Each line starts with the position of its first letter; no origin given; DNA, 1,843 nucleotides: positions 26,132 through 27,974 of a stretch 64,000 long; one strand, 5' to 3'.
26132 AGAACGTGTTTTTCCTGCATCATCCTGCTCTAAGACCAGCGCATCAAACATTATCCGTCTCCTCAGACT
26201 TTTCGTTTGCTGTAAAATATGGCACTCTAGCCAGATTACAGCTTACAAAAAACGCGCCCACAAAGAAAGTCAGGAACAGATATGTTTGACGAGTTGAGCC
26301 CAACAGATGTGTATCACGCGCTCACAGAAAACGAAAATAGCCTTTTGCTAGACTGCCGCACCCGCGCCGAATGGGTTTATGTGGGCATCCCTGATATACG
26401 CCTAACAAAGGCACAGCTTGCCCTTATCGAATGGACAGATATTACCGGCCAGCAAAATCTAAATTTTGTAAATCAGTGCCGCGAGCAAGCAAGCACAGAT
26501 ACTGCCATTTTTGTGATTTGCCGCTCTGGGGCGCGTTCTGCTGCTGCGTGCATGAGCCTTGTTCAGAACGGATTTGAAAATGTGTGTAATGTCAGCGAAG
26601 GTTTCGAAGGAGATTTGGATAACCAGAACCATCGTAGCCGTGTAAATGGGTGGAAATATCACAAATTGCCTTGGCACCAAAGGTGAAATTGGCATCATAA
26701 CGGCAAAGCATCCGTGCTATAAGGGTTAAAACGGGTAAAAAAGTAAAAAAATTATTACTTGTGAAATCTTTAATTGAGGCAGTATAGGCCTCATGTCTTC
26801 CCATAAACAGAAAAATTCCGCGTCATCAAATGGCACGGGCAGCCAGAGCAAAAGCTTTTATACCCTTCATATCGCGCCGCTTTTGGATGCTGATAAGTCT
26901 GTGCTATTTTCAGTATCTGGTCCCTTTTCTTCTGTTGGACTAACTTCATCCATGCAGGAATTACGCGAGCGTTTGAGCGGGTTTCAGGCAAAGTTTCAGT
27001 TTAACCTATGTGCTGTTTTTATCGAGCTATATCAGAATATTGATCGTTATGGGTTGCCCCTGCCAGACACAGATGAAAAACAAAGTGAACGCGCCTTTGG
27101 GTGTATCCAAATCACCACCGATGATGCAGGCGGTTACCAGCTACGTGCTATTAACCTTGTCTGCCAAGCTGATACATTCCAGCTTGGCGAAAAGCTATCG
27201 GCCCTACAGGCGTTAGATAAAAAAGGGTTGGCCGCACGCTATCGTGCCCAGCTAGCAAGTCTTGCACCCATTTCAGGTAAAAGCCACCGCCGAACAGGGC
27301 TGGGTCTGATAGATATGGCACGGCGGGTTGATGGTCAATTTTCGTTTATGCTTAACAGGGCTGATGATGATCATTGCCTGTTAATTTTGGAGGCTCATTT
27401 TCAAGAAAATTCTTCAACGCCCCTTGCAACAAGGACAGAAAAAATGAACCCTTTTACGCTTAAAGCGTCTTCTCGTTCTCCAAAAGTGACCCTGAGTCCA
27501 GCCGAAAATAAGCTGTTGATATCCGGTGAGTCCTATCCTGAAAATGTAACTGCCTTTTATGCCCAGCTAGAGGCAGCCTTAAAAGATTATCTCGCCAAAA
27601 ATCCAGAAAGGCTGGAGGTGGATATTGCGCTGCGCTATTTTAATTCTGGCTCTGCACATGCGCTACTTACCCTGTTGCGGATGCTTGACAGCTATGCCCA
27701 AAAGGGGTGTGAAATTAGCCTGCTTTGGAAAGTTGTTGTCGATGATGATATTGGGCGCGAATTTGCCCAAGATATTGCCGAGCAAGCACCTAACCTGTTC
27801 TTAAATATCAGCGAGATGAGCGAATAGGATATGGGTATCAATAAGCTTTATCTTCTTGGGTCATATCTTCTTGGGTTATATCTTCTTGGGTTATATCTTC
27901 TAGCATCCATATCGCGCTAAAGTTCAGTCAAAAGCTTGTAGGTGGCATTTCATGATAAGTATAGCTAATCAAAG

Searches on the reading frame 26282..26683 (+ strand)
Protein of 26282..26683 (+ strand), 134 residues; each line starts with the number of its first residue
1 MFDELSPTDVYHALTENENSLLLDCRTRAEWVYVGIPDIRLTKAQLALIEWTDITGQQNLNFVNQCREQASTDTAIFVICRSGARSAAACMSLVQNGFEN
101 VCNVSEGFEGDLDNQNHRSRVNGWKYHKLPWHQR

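Call 3: search_protein_families(library=pfam, proteins=[window:26282-26683:+], max_evalue=1)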
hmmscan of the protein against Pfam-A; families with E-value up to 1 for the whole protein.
window:26282-26683:+ (134 aa): 2 families
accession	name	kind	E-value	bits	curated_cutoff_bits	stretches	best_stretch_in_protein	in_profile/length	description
PF00581.25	Rhodanese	-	9.7e-10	39.3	22.2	1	11-110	5-98/102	Rhodanese-like domain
PF22785.1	Tc-R-P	-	0.12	13.4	27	1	8-91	13-97/106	Polymorphic toxin system, DSP-PTPase phosphatase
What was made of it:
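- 26282..26686 (+): Single-domain rhodanese (CRSGARS loop) upstream of the fusion gene. It is a conserved neighbour in SAR116-type loci. Pfam PF00581 (call 3).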

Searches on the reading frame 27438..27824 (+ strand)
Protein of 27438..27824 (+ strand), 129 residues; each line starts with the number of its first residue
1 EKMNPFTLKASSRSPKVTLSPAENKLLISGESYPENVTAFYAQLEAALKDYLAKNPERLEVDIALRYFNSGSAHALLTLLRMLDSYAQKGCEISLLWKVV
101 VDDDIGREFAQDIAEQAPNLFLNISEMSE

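Call 63: find_related_loci(query=A4, collection=metagenome_contigs, flank=5000)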
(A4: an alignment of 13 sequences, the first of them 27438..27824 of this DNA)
Query A4 (129 aa) in metagenome_contigs; peptide patterns used: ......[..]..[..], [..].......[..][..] (x = any residue, [..] = any of these).
565 stretches matched a pattern; 505 encode a relative of the query (tblastn E <= 1e-3); the best 80 are kept; 80 distinct loci.
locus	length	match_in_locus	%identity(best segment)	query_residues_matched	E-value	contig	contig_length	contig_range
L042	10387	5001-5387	99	1-129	3e-85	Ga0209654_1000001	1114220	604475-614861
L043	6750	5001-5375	77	1-125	1e-64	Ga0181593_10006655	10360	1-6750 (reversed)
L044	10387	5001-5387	74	1-129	5e-64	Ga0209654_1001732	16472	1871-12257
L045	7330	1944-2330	72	1-129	2e-62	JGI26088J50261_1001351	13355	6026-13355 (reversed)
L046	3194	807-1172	48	6-127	3e-35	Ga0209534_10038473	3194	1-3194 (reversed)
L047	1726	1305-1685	46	1-127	7e-34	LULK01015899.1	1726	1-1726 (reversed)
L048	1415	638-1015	48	2-127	1e-33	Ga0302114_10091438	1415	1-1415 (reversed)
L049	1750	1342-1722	46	1-127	3e-33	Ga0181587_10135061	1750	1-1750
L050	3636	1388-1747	45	10-129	8e-32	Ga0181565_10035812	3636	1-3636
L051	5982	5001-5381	46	3-129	1e-29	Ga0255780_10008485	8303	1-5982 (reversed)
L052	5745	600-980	46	3-129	5e-30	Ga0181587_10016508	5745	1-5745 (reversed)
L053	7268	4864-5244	46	3-129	5e-30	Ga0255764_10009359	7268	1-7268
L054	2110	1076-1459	42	1-128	1e-29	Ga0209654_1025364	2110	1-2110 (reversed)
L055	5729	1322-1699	45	3-128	1e-29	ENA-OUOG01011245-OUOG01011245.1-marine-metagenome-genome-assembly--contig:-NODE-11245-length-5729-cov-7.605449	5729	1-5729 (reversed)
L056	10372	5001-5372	43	3-127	5e-29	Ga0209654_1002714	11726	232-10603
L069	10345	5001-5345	45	3-116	1e-25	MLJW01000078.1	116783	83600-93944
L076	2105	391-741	39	6-122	6e-25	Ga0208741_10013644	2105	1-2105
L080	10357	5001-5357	40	3-120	1e-24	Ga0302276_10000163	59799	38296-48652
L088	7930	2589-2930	43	3-115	7e-24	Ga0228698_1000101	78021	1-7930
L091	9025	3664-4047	38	3-129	1e-23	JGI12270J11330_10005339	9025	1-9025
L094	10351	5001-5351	38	1-116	2e-23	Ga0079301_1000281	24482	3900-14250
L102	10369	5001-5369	36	3-120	5e-23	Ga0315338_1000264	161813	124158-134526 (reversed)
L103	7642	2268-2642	38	2-124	5e-23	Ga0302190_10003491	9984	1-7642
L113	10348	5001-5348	38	3-114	2e-22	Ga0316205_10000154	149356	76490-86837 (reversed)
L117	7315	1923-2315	39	3-129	2e-22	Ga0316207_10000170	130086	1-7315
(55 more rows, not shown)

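Call 65: search_protein_families(library=pfam, proteins=[L069:5399-6466:+, L088:2985-4028:+, L103:2680-3720:+, L113:5408-7732:+, L102:5500-6315:+, L076:796-2104:+, L080:5449-5814:+, L094:5445-6248:+, L091:4047-5069:+, L117:2565-2822:+], max_evalue=0.01)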
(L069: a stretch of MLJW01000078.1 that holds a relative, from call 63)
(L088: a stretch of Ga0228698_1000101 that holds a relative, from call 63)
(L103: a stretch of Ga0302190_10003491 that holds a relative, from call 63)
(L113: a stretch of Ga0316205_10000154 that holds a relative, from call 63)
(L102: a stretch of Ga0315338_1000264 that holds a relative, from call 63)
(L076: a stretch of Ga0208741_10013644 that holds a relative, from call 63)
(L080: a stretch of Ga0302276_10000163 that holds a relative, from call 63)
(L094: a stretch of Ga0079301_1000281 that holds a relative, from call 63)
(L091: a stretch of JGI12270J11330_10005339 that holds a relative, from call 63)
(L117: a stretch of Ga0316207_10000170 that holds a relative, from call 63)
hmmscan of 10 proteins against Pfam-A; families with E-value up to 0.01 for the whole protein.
L069:5399-6466:+ (356 aa): 3 families
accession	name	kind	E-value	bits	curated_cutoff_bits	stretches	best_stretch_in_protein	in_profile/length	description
PF02518.31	HATPase_c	-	5.9e-25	88.3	26.4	1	236-342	5-108/111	Histidine kinase-, DNA gyrase B-, and HSP90-like ATPase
PF00512.31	HisKA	-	0.00011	22.6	26.9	1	107-183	2-59/66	His Kinase A (phospho-acceptor) domain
PF13581.12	HATPase_c_2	-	0.0016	18.9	27.4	1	240-315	35-107/127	Histidine kinase-like ATPase domain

L088:2985-4028:+ (348 aa): 3 families
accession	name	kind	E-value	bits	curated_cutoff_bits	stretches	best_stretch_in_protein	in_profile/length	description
PF02518.31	HATPase_c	-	6e-25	88.3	26.4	1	231-337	5-108/111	Histidine kinase-, DNA gyrase B-, and HSP90-like ATPase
PF00512.31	HisKA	-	7e-05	23.2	26.9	1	102-160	2-48/66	His Kinase A (phospho-acceptor) domain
PF13581.12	HATPase_c_2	-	0.0016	18.9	27.4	1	234-312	34-109/127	Histidine kinase-like ATPase domain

L103:2680-3720:+ (347 aa): 2 families
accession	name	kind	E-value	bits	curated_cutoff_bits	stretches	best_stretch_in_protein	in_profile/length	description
PF02518.31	HATPase_c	-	5.2e-23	82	26.4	1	231-338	5-109/111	Histidine kinase-, DNA gyrase B-, and HSP90-like ATPase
PF00512.31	HisKA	-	0.0002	21.8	26.9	1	102-143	2-31/66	His Kinase A (phospho-acceptor) domain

L113:5408-7732:+ (775 aa): 2 families
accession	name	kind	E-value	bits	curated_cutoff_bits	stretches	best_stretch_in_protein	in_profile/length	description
PF07715.20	Plug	-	1.3e-06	29.3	23.9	1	127-221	14-106/107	TonB-dependent Receptor Plug Domain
PF13715.12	CarbopepD_reg_2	-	0.0004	20.8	32.2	1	33-111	5-88/88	CarboxypepD_reg-like domain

L102:5500-6315:+ (272 aa): 1 family
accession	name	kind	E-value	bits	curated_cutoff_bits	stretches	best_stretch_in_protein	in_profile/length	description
PF01226.23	Form_Nir_trans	-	8.6e-64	215.6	34.6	1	12-250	8-240/240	Formate/nitrite transporter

L076:796-2104:+ (436 aa): 2 families
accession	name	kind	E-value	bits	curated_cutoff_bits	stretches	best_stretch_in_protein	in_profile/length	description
PF02743.24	dCache_1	-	1.2e-08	35.2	45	1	166-416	26-237/240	Cache domain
PF07855.17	ATG101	-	0.0078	16.5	26.5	0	5-79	18-90/158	Autophagy-related protein 101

L080:5449-5814:+ (122 aa): 0 families

L094:5445-6248:+ (268 aa): 1 family
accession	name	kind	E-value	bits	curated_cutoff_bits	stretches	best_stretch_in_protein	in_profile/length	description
PF00990.26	GGDEF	-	3.7e-42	144.3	23.8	1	106-263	1-161/161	Diguanylate cyclase, GGDEF domain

L091:4047-5069:+ (341 aa): 1 family
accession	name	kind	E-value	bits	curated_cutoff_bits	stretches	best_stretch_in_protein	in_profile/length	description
PF00211.25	Guanylate_cyc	-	2.5e-27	96.1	21.9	1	109-294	5-182/183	Adenylate and Guanylate cyclase catalytic domain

L117:2565-2822:+ (86 aa): 0 families

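Call 76: search_solved_structures(query=L094:5445-6248:+, max_evalue=1e-20, show_alignments=1)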
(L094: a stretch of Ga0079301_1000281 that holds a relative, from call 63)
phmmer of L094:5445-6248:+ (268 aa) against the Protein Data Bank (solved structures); distinct sequences matched with E-value up to 1e-20: 32.
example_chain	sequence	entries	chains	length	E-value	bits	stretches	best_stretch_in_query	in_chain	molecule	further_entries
4wxo_A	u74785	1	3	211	5.4e-35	124.6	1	93-265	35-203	Uncharacterized protein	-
4wxw_A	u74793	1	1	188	4.2e-34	121.7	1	108-265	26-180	Uncharacterized protein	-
7e6g_A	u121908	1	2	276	8.1e-32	114.2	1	52-263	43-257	Putative GGDEF domain protein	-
3ign_A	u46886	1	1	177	1.7e-30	109.9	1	100-266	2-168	Diguanylate cyclase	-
6hbz_A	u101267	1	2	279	1.3e-29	107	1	107-266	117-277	GGDEF domain protein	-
6zxm_A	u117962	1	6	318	4.3e-29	105.2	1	96-264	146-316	Putative GGDEF/response regulator receiver domain protein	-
9g85_A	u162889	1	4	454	5.3e-29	104.9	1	94-264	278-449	Response regulator PleD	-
9g86_A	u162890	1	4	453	5.4e-29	104.9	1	94-264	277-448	Response regulator PleD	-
2wb4_A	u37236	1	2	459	5.5e-29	104.9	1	94-264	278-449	DIGUANYLATE CYCLASE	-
1w25_A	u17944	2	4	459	5.5e-29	104.9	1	94-264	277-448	STALKED-CELL DIFFERENTIATION CONTROLLING PROTEIN | RESPONSE REGULATOR PLED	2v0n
5llw_B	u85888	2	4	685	2.2e-28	102.9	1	99-264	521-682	Diguanylate cyclase (GGDEF) domain-containing protein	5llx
4zmm_A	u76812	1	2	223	6.2e-28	101.4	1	65-264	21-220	diguanylate cyclase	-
6et7_A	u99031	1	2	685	6.7e-28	101.3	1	98-264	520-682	Diguanylate cyclase (GGDEF) domain-containing protein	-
3i5c_A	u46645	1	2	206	1.5e-27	100.2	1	86-266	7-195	Fusion of General control protein GCN4 and WSPR response regulator protein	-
4zmu_A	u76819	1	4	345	2.8e-27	99.3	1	65-264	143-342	diguanylate cyclase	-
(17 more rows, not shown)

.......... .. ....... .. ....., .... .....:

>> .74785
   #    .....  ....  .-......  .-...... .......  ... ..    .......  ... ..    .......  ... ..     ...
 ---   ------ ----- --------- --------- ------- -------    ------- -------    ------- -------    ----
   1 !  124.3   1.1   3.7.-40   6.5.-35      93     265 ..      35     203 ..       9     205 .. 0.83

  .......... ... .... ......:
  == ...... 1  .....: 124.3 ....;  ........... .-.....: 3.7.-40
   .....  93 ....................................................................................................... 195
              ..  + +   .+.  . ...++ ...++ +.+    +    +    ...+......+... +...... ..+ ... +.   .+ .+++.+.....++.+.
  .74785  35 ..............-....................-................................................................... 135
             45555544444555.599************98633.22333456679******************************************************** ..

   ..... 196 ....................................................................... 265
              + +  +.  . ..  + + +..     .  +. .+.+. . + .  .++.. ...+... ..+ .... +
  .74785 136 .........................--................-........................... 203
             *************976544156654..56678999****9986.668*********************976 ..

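Call 78: search_solved_structures(query=L094:5445-6248:+, max_evalue=1e-30, show_alignments=3)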
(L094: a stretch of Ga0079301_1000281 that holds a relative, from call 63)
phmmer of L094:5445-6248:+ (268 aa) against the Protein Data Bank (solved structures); distinct sequences matched with E-value up to 1e-30: 3.
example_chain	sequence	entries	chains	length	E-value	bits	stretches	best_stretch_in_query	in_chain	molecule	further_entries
4wxo_A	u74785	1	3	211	5.4e-35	124.6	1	93-265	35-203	Uncharacterized protein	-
4wxw_A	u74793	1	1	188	4.2e-34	121.7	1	108-265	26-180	Uncharacterized protein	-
7e6g_A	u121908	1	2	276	8.1e-32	114.2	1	52-263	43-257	Putative GGDEF domain protein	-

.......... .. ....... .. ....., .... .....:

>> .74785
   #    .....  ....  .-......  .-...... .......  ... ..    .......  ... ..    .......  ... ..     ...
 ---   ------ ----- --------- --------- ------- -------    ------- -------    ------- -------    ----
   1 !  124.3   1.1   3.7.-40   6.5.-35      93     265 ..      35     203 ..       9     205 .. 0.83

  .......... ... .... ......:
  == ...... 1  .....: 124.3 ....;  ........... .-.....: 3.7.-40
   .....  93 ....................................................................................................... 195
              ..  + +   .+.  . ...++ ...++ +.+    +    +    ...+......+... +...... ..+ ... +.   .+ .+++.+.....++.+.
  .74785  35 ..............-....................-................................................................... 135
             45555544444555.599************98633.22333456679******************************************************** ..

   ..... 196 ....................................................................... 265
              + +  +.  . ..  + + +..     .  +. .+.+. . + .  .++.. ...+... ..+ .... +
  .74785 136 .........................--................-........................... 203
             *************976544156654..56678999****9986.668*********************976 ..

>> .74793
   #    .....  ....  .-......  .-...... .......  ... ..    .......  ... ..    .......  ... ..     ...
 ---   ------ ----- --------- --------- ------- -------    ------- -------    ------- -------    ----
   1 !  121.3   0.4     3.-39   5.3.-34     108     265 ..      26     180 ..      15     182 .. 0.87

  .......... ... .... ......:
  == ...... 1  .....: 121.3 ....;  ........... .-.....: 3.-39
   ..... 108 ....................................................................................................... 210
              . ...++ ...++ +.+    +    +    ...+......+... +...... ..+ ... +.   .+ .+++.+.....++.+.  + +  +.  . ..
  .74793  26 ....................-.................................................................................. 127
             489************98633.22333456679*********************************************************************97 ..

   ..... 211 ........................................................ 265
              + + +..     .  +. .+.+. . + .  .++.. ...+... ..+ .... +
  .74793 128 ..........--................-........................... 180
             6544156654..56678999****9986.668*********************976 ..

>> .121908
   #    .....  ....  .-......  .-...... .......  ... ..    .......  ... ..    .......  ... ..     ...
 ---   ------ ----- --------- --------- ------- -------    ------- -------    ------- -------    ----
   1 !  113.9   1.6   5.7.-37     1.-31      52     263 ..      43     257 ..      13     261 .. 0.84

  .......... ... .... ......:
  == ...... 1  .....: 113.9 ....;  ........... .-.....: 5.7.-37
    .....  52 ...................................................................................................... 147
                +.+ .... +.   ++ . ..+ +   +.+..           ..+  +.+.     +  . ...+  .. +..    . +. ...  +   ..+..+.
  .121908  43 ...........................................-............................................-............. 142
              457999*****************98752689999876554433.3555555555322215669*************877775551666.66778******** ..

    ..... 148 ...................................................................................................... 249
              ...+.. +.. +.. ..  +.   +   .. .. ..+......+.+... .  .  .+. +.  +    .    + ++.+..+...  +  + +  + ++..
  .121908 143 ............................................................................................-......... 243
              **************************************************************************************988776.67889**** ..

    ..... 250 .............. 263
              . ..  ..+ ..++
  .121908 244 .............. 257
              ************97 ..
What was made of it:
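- The motif aligns to SiaD '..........', the S50/Q54 site (call 78).
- Tried and rejected: The full-length GGDEF query was needed (call 78).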
